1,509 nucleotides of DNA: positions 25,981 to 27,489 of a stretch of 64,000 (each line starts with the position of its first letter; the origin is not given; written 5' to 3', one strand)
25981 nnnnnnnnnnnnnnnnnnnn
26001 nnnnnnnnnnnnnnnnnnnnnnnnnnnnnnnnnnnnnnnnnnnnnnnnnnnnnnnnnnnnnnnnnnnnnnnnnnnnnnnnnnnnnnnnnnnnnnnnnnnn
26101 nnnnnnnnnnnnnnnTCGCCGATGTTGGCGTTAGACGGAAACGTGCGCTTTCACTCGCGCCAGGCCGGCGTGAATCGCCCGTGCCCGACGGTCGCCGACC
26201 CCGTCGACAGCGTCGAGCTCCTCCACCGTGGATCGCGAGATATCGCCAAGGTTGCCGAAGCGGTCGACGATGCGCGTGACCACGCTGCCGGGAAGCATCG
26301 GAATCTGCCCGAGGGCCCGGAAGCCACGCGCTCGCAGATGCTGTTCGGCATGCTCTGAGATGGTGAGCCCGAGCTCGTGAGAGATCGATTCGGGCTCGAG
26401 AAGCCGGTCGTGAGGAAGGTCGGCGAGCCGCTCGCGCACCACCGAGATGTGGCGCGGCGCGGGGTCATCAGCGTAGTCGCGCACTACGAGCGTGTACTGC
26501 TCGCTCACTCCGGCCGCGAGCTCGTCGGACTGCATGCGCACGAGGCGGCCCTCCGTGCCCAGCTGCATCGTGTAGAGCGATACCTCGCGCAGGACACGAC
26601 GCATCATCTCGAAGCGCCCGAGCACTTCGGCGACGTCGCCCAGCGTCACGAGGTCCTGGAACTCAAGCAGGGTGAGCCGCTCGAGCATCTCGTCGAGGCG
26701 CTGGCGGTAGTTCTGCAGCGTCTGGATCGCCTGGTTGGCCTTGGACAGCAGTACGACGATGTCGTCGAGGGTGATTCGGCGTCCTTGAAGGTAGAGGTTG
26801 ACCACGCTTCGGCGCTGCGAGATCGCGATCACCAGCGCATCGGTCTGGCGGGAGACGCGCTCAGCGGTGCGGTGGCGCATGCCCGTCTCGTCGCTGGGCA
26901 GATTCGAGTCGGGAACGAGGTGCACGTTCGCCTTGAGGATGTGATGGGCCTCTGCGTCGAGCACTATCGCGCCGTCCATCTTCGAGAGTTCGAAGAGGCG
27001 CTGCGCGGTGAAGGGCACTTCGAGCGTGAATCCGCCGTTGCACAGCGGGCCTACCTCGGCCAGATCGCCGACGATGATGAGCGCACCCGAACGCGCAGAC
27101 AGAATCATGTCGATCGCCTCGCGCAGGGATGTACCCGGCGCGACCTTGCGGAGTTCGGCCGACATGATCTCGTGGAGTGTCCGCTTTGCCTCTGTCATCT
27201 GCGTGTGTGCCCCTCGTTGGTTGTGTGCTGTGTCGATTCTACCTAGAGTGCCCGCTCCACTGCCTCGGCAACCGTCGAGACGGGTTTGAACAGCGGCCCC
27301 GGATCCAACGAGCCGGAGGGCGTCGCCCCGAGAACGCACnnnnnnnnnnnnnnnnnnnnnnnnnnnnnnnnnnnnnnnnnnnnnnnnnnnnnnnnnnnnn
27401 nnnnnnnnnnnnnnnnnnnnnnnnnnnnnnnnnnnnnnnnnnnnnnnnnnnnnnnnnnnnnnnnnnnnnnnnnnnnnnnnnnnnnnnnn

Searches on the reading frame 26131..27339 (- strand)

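Call 53: search_protein_families(library=pfam, proteins=[window:26131-27339:-], max_evalue=0.0001)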
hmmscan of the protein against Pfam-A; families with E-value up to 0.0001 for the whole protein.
window:26131-27339:- (402 aa): 3 families
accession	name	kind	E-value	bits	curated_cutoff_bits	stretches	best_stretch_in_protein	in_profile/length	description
PF10635.14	DisA-linker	-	1.6e-44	151.6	25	1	191-329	1-139/142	DisA bacterial checkpoint controller linker region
PF02457.21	DAC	-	9.5e-26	90.2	27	1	74-187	2-118/119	DisA bacterial checkpoint controller nucleotide-binding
PF12826.13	HHH_2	-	7.6e-05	23.2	27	0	356-390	18-52/64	Helix-hairpin-helix motif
